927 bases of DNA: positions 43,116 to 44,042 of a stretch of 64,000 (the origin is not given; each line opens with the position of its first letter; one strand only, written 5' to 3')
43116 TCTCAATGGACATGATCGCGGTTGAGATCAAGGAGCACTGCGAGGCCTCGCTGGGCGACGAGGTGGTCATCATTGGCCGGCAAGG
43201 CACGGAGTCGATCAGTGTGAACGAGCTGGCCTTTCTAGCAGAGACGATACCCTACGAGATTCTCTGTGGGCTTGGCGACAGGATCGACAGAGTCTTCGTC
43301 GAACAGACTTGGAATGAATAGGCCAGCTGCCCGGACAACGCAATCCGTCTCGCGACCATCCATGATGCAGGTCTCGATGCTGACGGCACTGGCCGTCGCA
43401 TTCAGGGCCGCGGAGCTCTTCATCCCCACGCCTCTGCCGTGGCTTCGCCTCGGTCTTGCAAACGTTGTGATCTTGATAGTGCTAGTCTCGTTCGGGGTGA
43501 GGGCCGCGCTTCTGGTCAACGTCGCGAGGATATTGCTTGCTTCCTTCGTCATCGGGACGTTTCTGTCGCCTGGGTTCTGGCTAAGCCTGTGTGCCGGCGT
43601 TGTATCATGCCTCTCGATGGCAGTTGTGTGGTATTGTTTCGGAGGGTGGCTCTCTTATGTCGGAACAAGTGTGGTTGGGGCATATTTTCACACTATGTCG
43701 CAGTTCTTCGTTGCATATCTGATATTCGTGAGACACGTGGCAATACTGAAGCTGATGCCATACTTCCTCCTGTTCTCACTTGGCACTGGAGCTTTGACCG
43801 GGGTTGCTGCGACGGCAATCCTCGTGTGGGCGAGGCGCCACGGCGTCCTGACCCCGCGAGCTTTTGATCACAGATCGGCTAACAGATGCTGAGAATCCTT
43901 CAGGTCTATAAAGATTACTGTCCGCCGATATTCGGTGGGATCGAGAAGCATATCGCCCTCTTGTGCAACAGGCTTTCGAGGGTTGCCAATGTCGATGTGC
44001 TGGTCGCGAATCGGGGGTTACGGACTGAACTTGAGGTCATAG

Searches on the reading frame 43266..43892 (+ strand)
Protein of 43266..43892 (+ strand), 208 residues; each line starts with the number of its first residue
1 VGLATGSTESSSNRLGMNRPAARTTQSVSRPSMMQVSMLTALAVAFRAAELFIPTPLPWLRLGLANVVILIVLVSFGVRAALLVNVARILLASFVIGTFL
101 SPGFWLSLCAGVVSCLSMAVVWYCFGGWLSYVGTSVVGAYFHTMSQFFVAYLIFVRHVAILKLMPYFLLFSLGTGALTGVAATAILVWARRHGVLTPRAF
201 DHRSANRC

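Call 92: search_protein_families(library=pfam, proteins=[window:43266-43892:+], max_evalue=0.00001)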
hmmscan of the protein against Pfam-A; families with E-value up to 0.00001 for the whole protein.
window:43266-43892:+ (208 aa): 1 family
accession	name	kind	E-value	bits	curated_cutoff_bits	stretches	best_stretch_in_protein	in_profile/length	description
PF07456.16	Hpre_diP_synt_I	-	2.2e-33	115.8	30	1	39-183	1-145/147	Heptaprenyl diphosphate synthase component I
